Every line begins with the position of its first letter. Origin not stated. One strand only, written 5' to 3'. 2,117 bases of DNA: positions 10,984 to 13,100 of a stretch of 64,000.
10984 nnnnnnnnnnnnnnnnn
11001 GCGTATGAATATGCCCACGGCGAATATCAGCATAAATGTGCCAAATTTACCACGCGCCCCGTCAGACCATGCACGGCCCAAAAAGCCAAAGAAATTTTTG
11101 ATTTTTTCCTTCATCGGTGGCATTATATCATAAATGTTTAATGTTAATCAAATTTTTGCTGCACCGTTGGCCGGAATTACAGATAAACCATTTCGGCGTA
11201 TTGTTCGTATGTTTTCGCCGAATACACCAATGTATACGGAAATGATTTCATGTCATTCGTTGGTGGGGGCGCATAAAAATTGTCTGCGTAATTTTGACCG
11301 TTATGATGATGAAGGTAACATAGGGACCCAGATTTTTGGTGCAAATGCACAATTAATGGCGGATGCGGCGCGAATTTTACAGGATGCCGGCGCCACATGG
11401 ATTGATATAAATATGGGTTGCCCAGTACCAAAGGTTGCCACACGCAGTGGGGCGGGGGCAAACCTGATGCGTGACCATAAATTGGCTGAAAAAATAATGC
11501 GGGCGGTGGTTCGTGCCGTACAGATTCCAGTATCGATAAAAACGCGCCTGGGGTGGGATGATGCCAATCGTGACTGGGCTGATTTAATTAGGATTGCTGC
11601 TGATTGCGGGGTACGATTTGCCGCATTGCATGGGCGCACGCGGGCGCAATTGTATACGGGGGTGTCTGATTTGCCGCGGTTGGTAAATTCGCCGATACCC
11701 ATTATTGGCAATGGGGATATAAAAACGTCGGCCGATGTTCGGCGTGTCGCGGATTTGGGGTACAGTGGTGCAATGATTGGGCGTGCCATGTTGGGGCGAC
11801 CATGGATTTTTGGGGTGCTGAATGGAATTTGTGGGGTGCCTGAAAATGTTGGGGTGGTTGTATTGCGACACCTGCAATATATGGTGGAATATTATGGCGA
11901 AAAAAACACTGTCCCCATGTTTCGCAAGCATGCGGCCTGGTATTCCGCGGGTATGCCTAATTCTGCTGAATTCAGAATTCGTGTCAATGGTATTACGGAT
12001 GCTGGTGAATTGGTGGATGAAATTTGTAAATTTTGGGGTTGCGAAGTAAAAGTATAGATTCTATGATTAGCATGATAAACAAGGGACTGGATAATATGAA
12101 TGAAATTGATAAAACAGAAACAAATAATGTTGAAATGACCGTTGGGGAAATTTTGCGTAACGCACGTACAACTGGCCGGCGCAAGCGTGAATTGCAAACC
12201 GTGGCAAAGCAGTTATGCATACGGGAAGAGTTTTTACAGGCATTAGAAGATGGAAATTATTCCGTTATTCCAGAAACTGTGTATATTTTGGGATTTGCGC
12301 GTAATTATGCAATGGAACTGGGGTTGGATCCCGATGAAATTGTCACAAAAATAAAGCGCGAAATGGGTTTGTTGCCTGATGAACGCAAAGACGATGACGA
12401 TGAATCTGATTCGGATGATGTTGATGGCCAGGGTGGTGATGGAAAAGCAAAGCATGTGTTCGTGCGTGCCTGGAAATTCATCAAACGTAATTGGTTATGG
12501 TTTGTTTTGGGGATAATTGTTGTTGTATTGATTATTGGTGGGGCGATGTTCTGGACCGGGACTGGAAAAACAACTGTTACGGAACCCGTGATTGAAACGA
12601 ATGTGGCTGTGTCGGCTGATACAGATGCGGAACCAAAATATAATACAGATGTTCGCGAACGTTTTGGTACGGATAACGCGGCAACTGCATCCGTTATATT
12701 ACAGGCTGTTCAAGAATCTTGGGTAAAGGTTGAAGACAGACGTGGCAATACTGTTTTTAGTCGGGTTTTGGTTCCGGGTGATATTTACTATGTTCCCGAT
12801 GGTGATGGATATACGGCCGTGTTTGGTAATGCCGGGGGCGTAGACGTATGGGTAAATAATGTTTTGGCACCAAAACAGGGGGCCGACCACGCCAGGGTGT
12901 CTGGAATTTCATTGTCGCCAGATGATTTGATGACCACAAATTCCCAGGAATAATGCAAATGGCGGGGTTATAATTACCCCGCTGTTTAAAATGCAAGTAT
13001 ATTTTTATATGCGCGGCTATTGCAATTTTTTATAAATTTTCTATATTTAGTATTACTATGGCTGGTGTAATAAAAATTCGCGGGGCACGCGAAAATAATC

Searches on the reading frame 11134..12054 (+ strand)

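Call 66: search_protein_families(library=pfam, proteins=[window:11134-12054:+], max_evalue=0.001)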
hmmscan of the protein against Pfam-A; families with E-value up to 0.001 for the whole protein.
window:11134-12054:+ (307 aa): 1 family
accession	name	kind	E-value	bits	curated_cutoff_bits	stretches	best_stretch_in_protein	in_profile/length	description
PF01207.24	Dus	-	4e-72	243.4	20.4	1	9-293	2-298/311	Dihydrouridine synthase (Dus)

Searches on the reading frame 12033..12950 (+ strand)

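Call 66: search_protein_families(library=pfam, proteins=[window:12033-12950:+], max_evalue=0.001)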
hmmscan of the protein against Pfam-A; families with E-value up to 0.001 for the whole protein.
window:12033-12950:+ (306 aa): 2 families
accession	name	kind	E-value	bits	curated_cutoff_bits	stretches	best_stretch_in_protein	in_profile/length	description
PF13413.12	HTH_25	-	1.9e-16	60.1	24.6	1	41-103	2-62/62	Helix-turn-helix domain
PF13464.11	RodZ_C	-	3.3e-13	49.8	23.9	1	223-288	2-67/72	RodZ C-terminal domain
